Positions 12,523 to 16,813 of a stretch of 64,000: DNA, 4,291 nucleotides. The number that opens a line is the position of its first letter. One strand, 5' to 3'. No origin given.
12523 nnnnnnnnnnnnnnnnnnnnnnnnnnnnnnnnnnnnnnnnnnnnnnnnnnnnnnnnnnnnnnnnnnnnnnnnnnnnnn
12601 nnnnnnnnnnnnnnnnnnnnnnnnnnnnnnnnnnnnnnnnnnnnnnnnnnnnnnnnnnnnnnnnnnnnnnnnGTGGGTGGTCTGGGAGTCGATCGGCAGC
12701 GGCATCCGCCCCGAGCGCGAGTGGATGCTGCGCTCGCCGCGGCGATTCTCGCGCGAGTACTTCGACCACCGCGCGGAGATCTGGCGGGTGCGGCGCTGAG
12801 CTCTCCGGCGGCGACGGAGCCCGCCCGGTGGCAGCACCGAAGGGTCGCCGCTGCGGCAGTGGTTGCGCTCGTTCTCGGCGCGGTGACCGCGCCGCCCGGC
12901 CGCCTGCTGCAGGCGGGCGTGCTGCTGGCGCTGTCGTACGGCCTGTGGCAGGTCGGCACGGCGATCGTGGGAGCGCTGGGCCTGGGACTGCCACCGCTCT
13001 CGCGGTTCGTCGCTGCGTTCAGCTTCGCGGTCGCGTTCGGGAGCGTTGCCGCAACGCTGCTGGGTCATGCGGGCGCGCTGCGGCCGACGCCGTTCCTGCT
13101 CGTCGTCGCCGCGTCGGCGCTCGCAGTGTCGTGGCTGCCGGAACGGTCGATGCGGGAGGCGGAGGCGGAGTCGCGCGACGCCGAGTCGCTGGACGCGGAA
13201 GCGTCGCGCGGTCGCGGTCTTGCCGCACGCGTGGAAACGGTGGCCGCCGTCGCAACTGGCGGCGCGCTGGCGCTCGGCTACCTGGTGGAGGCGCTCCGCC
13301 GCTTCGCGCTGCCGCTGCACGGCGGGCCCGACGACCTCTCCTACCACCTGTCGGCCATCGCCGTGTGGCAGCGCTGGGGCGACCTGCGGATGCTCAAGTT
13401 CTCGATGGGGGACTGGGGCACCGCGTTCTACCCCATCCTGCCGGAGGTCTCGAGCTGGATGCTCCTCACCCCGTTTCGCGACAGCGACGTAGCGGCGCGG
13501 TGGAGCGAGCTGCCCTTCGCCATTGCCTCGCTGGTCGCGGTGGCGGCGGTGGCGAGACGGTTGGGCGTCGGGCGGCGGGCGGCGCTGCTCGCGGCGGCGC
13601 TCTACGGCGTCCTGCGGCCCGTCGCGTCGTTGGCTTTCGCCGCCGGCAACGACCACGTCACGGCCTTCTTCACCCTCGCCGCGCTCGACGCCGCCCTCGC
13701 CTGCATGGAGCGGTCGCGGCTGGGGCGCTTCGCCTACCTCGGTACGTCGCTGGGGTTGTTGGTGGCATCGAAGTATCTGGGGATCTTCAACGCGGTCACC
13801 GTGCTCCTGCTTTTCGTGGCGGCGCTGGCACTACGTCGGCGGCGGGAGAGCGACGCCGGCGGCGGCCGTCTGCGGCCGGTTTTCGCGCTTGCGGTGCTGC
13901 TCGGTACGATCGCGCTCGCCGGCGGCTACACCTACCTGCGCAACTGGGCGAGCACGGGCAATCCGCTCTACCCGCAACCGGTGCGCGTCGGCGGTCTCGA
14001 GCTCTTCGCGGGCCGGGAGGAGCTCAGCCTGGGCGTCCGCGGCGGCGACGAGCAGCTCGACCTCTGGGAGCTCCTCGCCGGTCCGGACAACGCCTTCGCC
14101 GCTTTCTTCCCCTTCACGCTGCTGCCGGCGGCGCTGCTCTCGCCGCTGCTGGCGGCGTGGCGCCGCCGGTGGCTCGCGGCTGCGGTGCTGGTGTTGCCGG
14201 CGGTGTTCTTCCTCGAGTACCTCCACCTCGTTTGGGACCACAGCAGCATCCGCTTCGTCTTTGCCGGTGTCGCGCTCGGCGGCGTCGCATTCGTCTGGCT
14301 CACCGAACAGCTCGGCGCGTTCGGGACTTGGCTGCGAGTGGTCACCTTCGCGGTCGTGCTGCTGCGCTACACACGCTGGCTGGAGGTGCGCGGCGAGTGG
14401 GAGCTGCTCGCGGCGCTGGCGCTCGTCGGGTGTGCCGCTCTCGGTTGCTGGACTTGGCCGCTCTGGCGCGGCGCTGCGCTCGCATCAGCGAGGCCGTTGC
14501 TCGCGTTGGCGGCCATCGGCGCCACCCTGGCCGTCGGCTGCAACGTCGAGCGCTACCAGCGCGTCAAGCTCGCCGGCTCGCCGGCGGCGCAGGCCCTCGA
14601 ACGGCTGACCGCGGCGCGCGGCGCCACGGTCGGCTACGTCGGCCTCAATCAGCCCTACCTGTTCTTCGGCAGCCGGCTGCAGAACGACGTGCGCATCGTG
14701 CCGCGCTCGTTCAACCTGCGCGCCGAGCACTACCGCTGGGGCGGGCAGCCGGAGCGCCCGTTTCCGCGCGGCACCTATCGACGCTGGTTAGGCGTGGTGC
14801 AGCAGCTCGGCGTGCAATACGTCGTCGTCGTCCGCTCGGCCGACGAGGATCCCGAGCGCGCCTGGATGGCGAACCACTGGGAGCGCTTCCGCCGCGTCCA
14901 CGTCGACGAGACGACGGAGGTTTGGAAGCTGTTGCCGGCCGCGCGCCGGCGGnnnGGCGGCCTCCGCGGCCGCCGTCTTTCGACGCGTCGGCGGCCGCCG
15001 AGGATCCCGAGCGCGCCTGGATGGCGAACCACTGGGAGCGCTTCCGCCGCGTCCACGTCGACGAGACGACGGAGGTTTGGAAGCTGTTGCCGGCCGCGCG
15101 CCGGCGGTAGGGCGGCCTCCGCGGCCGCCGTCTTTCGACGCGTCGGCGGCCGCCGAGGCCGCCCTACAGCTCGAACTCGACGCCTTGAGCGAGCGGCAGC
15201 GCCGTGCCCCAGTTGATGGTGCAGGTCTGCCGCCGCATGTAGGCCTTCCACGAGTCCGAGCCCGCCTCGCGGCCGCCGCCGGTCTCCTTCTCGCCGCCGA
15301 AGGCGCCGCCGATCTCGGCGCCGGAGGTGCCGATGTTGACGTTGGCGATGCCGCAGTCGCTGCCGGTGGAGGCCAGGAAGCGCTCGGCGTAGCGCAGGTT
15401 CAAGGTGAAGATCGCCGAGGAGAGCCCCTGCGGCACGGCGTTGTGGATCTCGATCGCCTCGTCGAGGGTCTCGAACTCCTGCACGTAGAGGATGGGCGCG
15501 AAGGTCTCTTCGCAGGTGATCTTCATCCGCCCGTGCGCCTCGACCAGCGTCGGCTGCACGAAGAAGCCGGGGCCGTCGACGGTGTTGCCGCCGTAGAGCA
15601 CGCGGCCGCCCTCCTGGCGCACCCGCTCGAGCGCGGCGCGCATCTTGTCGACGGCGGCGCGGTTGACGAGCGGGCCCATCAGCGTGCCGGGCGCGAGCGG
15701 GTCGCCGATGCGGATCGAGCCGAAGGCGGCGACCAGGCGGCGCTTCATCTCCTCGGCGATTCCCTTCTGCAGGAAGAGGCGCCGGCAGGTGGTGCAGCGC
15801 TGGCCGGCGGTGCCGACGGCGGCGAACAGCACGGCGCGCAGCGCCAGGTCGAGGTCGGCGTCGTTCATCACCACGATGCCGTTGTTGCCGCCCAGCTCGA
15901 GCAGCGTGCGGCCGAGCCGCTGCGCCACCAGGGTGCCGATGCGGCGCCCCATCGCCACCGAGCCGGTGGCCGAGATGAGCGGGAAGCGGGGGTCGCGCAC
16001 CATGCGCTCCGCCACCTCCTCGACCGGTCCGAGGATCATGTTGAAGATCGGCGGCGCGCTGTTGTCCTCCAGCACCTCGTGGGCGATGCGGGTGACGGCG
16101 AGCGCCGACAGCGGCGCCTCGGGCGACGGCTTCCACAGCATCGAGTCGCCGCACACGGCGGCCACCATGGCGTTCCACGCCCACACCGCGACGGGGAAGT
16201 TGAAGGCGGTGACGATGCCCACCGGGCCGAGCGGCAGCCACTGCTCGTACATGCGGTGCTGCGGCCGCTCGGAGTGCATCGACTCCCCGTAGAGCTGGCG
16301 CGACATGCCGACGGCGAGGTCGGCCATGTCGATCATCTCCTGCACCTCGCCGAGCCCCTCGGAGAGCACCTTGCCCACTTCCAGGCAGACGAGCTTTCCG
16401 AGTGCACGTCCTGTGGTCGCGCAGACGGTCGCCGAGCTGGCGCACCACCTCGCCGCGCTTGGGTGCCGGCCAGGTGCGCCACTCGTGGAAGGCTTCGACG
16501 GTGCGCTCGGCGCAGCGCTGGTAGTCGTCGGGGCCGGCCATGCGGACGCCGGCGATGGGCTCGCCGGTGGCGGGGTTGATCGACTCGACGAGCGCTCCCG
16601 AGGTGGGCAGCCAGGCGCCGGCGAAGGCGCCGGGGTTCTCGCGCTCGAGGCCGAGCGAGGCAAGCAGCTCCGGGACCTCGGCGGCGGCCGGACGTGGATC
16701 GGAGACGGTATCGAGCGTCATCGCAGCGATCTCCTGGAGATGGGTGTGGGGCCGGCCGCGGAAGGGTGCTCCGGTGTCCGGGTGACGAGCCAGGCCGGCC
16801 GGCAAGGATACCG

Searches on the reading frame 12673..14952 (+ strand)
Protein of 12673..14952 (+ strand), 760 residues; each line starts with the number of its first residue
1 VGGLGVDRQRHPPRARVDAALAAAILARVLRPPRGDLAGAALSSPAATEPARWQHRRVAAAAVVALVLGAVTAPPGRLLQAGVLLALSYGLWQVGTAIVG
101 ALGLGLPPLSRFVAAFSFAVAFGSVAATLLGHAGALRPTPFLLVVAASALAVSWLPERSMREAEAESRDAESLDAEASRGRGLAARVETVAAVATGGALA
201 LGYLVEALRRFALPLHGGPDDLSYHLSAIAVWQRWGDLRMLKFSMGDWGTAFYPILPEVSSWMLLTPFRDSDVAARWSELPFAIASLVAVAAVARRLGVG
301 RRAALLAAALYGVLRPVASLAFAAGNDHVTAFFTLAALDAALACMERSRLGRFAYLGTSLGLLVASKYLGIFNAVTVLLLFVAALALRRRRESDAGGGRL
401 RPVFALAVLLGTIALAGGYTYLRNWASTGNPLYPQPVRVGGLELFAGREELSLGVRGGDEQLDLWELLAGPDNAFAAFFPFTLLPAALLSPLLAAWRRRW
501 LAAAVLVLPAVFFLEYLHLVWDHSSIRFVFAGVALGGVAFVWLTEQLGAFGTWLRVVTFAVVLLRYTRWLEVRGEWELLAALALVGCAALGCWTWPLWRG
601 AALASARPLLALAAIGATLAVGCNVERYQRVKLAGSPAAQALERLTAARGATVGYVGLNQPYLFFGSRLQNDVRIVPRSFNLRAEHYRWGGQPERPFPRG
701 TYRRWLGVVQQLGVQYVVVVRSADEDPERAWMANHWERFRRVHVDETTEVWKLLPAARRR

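Call 80: search_protein_families(library=pfam, proteins=[window:12673-14952:+], max_evalue=0.0001)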
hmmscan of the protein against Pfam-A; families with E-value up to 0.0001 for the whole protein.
window:12673-14952:+ (760 aa): 2 families
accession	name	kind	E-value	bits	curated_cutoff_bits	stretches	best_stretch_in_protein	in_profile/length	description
PF13231.12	PMT_2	-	7.5e-07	29.9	26.1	1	268-389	17-135/160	Dolichyl-phosphate-mannose-protein mannosyltransferase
PF02366.24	PMT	-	5.7e-05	23.2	22.7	1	266-388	76-203/245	Dolichyl-phosphate-mannose-protein mannosyltransferase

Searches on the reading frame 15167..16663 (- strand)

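Call 80: search_protein_families(library=pfam, proteins=[window:15167-16663:-], max_evalue=0.0001)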
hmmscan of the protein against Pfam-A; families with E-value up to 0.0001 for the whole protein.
window:15167-16663:- (499 aa): 1 family
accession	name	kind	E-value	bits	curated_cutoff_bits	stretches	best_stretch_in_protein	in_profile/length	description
PF00171.27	Aldedh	-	3.5e-111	372.5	23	1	84-480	67-460/461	Aldehyde dehydrogenase family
